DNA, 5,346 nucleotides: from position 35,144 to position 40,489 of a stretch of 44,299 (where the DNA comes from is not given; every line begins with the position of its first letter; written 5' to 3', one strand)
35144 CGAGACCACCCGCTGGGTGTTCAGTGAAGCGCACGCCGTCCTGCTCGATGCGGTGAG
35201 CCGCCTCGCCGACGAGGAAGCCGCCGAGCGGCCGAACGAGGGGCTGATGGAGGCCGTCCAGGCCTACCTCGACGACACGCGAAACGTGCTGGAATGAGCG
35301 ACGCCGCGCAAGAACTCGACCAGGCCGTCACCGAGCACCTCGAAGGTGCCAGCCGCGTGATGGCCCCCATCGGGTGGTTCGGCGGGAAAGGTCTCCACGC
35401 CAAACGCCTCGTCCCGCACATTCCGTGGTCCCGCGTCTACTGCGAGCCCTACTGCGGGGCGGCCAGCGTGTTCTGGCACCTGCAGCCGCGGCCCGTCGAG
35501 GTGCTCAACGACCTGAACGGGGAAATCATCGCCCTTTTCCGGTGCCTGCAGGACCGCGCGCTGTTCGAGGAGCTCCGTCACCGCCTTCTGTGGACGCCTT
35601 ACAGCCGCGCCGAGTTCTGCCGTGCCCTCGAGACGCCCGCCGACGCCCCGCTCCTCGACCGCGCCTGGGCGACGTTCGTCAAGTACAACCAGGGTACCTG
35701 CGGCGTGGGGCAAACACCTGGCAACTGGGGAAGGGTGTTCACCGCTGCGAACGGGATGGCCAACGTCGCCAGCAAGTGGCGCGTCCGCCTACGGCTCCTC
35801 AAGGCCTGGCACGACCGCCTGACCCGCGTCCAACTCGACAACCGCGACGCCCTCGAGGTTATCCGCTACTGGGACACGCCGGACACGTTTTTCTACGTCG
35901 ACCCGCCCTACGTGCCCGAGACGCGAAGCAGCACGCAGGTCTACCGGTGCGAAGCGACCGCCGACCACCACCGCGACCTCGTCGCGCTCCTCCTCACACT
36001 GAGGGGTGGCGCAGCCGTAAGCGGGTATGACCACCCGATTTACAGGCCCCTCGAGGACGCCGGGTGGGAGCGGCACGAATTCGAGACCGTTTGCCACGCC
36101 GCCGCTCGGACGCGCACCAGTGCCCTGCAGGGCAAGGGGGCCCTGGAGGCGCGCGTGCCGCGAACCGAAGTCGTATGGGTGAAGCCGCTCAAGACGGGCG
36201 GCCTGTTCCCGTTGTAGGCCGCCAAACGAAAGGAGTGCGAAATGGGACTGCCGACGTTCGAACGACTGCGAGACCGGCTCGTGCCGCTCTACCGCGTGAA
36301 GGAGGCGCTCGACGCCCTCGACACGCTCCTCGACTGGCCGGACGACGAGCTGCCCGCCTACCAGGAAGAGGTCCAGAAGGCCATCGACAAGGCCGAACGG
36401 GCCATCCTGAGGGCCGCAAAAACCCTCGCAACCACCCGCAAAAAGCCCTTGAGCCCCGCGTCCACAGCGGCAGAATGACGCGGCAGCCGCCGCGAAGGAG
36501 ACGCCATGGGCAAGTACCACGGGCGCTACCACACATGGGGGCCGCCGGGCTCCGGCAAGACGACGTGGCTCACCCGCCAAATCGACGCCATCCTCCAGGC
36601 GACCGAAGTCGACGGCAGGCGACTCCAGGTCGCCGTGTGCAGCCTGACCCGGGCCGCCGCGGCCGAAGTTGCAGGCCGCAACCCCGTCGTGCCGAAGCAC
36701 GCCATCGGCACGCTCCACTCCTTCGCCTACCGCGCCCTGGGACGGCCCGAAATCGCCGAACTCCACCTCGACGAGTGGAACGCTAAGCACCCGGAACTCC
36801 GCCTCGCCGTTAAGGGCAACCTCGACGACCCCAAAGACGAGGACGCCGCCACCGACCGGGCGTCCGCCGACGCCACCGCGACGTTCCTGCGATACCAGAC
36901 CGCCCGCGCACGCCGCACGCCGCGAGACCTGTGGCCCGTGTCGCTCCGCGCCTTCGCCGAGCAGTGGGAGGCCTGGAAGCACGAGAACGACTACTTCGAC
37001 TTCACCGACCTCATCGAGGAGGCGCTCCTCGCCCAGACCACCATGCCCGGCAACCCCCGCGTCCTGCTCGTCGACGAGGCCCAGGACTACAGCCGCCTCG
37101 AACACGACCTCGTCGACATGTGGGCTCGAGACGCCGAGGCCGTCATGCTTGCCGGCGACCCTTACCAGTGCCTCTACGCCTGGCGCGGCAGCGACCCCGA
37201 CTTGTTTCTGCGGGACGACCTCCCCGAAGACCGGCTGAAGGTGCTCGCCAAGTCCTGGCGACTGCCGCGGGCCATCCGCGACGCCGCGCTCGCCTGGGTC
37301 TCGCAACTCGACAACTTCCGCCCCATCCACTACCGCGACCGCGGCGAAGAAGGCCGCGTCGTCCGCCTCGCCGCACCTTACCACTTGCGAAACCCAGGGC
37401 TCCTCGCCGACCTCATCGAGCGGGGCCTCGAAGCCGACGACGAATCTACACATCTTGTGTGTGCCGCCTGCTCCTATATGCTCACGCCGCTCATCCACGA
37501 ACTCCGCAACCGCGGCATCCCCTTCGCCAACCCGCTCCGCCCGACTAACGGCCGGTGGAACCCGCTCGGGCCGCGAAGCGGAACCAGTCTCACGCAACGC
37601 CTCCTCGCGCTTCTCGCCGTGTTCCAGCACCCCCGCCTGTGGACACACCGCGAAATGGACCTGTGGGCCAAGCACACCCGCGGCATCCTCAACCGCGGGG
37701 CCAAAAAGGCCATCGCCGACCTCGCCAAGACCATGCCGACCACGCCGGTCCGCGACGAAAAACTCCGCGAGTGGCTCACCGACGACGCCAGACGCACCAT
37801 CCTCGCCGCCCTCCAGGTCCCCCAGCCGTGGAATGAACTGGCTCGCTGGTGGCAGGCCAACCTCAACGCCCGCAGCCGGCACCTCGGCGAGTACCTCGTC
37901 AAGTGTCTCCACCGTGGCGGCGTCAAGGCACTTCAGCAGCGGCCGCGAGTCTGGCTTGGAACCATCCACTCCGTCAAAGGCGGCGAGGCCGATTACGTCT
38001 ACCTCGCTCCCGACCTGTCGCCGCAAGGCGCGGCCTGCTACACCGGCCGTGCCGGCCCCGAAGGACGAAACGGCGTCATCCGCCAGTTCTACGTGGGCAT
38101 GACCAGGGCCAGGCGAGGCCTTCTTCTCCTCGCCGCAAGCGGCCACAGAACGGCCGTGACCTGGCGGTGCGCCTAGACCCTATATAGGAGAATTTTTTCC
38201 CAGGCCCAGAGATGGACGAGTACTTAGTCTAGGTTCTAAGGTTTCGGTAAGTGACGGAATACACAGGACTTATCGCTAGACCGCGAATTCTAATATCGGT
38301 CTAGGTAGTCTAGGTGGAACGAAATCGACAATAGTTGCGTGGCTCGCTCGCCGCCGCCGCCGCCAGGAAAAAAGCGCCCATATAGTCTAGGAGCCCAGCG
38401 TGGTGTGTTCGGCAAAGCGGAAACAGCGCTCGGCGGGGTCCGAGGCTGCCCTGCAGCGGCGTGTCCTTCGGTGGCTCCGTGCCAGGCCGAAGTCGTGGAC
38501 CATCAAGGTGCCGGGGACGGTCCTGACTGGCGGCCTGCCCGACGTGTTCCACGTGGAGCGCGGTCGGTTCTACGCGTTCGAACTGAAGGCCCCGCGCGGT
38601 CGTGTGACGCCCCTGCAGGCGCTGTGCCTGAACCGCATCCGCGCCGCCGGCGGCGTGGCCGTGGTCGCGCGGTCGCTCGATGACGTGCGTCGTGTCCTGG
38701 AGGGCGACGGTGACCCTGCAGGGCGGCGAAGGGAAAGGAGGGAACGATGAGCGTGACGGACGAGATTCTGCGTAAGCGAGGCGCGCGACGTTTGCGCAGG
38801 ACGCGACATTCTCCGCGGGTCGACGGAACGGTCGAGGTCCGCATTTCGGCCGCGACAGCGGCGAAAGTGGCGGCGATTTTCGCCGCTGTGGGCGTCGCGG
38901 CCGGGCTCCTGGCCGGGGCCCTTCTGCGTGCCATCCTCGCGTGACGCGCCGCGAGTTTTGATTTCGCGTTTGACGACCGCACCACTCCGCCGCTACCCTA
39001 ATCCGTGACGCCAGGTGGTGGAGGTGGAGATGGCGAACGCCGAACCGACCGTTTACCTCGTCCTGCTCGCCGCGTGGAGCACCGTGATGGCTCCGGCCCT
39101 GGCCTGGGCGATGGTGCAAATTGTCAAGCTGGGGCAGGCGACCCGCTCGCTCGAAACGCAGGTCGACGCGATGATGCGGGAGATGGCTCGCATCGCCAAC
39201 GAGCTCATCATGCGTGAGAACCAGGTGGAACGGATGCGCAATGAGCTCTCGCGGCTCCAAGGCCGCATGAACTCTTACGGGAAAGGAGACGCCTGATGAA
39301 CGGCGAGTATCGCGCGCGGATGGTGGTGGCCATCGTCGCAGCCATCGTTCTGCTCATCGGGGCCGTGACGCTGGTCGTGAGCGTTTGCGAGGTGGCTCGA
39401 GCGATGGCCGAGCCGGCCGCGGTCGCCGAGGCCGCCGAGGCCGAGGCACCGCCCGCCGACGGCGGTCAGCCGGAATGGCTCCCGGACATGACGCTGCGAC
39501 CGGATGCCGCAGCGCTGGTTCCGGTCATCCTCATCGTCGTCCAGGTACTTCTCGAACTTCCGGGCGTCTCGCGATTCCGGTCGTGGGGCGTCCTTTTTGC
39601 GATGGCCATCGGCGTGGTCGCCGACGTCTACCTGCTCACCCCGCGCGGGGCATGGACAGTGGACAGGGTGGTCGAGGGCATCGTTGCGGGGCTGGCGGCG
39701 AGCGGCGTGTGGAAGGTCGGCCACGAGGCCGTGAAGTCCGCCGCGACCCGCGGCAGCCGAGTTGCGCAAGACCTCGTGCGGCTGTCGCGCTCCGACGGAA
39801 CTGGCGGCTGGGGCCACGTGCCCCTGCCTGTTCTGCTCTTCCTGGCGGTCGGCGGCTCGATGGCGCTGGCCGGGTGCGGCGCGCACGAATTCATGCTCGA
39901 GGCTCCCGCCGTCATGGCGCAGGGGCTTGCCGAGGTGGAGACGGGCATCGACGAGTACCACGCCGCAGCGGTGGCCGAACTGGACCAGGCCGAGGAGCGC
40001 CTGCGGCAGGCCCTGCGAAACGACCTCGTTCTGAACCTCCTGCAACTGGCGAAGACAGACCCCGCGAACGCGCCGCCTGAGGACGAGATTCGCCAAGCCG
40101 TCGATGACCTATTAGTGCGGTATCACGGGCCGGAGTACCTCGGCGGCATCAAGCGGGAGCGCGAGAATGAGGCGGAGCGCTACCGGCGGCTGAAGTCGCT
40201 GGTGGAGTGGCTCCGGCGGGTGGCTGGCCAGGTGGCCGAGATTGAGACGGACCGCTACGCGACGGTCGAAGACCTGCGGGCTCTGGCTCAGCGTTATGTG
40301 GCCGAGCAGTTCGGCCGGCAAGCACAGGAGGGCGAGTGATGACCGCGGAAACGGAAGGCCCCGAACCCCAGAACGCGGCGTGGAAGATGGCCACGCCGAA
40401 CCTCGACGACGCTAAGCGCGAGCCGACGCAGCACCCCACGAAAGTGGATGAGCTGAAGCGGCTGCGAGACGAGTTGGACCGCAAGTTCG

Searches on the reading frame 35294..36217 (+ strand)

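Call 45: search_protein_families(library=pfam, proteins=[window:35294-36217:+], max_evalue=0.01)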
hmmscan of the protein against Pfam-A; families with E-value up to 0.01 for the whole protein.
window:35294-36217:+ (307 aa): 1 family
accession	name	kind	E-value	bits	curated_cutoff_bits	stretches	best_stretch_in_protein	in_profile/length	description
PF02086.21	MethyltransfD12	-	4.7e-17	63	22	2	28-97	1-76/253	D12 class N6 adenine-specific DNA methyltransferase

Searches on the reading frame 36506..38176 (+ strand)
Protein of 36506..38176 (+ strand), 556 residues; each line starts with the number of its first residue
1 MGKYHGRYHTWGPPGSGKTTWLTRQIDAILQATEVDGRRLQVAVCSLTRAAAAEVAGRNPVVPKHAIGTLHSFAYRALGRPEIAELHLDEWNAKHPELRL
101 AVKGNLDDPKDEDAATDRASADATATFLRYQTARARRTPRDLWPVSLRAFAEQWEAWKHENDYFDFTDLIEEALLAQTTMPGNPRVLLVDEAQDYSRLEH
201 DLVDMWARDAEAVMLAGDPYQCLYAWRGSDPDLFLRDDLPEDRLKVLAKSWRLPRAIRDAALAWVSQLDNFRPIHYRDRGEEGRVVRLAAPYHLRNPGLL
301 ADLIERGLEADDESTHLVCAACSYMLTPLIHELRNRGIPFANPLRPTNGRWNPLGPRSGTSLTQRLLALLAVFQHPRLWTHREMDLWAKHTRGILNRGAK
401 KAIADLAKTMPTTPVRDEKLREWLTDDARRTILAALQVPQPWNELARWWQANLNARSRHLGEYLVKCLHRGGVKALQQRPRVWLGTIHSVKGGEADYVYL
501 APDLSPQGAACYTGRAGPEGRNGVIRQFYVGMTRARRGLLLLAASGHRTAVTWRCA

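Call 16: search_protein_families(library=pfam, proteins=[window:36506-38176:+], max_evalue=0.01)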
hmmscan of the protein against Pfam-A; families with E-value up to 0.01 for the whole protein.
window:36506-38176:+ (556 aa): 7 families
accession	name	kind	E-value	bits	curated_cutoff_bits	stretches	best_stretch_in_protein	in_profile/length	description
PF00580.27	UvrD-helicase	-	5.4e-21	75.9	23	1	14-236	22-265/271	UvrD/REP helicase N-terminal domain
PF13245.12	AAA_19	-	8.2e-13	49.1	25.1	1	12-225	18-132/134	AAA domain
PF13538.12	UvrD_C_2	-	2e-07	31.2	27.4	1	482-505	2-26/52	UvrD-like helicase C-terminal domain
PF01443.25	Viral_helicase1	-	1.3e-06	28.8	21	0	12-95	5-72/228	Viral superfamily 1 RNA helicase core domain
PF13361.12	UvrD_C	-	4.2e-06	26.9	25.6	1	471-544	276-348/350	UvrD-like helicase C-terminal domain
PF13401.12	AAA_22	-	2.3e-05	25.2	27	1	11-219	11-124/130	AAA domain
PF13604.12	AAA_30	-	6.7e-05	23.2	27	0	12-57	25-64/191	AAA domain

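Call 17: search_protein_families(library=phrogs, proteins=[window:36506-38176:+], max_evalue=0.001)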
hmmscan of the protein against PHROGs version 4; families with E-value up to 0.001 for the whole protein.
window:36506-38176:+ (556 aa): 2 families
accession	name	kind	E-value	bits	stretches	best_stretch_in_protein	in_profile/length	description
phrog_1967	-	DNA, RNA and nucleotide metabolism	7.6e-54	184.5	1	12-545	173-670/776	DNA helicase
phrog_325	-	DNA, RNA and nucleotide metabolism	2.4e-06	27.1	1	11-82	496-558/986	Dda-like helicase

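Call 19: find_related_loci(query=window:36506-38176:+, collection=viral_contigs, flank=4000)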
Query window:36506-38176:+ (556 aa) in viral_contigs; peptide patterns used: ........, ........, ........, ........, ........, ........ (x = any residue, [..] = any of these).
16 stretches matched a pattern; 16 encode a relative of the query (tblastn E <= 1e-3); 16 distinct loci.
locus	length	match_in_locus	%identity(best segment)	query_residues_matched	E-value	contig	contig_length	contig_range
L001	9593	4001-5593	41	2-553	4e-109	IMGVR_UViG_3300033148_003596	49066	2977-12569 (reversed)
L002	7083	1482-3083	38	1-547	8e-101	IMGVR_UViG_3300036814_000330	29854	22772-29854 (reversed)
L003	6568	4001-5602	38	1-547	8e-101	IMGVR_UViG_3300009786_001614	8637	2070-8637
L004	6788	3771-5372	38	1-547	7e-101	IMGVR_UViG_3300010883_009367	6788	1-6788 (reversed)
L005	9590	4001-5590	38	8-541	4e-98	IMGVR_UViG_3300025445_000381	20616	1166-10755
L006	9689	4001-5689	36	8-543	1e-82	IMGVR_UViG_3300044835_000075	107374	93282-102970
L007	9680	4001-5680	33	5-546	2e-79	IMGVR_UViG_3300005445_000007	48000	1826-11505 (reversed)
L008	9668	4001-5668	31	10-547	5e-77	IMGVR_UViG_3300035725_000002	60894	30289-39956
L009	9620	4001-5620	33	10-547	2e-68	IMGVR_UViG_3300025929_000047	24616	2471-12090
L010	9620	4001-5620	33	10-547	2e-68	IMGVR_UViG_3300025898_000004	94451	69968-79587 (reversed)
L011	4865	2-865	34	247-547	1e-42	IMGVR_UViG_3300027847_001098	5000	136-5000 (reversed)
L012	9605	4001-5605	36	8-543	4e-88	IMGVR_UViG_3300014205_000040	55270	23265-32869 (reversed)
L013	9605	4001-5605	37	8-554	2e-96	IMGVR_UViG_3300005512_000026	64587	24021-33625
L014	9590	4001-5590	38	8-541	4e-98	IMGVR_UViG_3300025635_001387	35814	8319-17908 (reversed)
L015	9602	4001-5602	37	8-544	4e-104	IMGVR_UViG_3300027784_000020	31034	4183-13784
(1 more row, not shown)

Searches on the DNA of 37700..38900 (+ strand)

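Call 9: search_dna_similar(query=window:37700-38900:+, collection=phages, mode=distant, max_rows=30)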
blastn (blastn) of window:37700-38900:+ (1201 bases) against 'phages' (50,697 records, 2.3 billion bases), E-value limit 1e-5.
No match.

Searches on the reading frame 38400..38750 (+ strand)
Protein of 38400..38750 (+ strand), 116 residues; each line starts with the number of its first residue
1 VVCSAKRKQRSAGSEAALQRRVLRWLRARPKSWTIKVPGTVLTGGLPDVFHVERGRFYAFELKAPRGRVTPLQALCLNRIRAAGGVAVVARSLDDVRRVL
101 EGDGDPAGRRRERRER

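Call 16: search_protein_families(library=pfam, proteins=[window:38400-38750:+], max_evalue=0.01)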
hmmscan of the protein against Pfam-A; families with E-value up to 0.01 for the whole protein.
window:38400-38750:+ (116 aa): 1 family
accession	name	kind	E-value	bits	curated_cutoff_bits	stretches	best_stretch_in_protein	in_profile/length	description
PF08774.17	VRR_NUC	-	0.00018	22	23.8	1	41-92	59-114/116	VRR-NUC domain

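Call 17: search_protein_families(library=phrogs, proteins=[window:38400-38750:+], max_evalue=0.001)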
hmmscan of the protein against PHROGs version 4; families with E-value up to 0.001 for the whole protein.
window:38400-38750:+ (116 aa): 3 families
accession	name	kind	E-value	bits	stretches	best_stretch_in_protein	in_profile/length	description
phrog_93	-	DNA, RNA and nucleotide metabolism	5e-16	59.5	1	9-102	348-440/613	endonuclease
phrog_824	-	unknown function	4.8e-11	44.1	1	44-100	112-171/265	-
phrog_5702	-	DNA, RNA and nucleotide metabolism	1.5e-07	32.3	1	45-98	6-61/70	Holliday junction resolvase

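Call 23: find_encoding_contigs(protein=window:38400-38750:+, flank=3000, max_places=10)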
Protein window:38400-38750:+ (116 aa): no gene with exactly this product is on record in the collection.

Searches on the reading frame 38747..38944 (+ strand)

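Call 45: search_protein_families(library=pfam, proteins=[window:38747-38944:+], max_evalue=0.01)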
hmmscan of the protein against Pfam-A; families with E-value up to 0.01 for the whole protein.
window:38747-38944:+ (65 aa): 1 family
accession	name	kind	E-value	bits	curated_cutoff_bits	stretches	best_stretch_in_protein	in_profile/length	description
PF14999.11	Shadoo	-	0.0045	17.5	27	1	11-59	26-70/133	Shadow of prion protein, neuroprotective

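Call 54: search_protein_families(library=phrogs, proteins=[window:38747-38944:+], max_evalue=0.1)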
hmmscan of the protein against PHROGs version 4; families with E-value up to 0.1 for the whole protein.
window:38747-38944:+ (65 aa): 1 family
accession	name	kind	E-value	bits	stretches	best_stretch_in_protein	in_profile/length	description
phrog_37896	-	unknown function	0.015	16.3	1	25-59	31-65/141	-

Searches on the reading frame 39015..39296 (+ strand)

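Call 16: search_protein_families(library=pfam, proteins=[window:39015-39296:+], max_evalue=0.01)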
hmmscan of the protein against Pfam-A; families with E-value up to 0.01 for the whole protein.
window:39015-39296:+ (93 aa): 1 family
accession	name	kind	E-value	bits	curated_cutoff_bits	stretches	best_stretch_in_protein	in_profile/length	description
PF10392.15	COG5_N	-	0.007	17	31.2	1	37-82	68-113/132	Conserved oligomeric Golgi complex subunit 5, N-terminal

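Call 17: search_protein_families(library=phrogs, proteins=[window:39015-39296:+], max_evalue=0.001)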
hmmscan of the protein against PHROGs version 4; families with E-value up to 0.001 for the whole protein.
window:39015-39296:+ (93 aa): 0 families

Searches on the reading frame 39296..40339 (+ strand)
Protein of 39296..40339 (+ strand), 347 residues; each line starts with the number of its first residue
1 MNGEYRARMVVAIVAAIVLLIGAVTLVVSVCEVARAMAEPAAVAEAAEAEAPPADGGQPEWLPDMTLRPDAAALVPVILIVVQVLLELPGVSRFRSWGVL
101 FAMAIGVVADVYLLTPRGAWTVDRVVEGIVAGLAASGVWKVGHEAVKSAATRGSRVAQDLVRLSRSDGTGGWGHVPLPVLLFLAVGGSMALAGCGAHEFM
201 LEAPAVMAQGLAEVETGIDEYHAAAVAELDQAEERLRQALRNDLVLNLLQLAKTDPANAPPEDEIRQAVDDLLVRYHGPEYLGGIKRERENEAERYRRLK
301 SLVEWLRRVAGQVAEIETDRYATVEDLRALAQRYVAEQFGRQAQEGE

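Call 16: search_protein_families(library=pfam, proteins=[window:39296-40339:+], max_evalue=0.01)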
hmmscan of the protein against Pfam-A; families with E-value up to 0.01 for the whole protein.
window:39296-40339:+ (347 aa): 0 families

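Call 17: search_protein_families(library=phrogs, proteins=[window:39296-40339:+], max_evalue=0.001)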
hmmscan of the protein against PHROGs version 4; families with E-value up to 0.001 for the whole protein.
window:39296-40339:+ (347 aa): 1 family
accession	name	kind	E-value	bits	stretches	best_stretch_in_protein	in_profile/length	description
phrog_1299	-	lysis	2.4e-05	25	1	71-151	10-89/100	holin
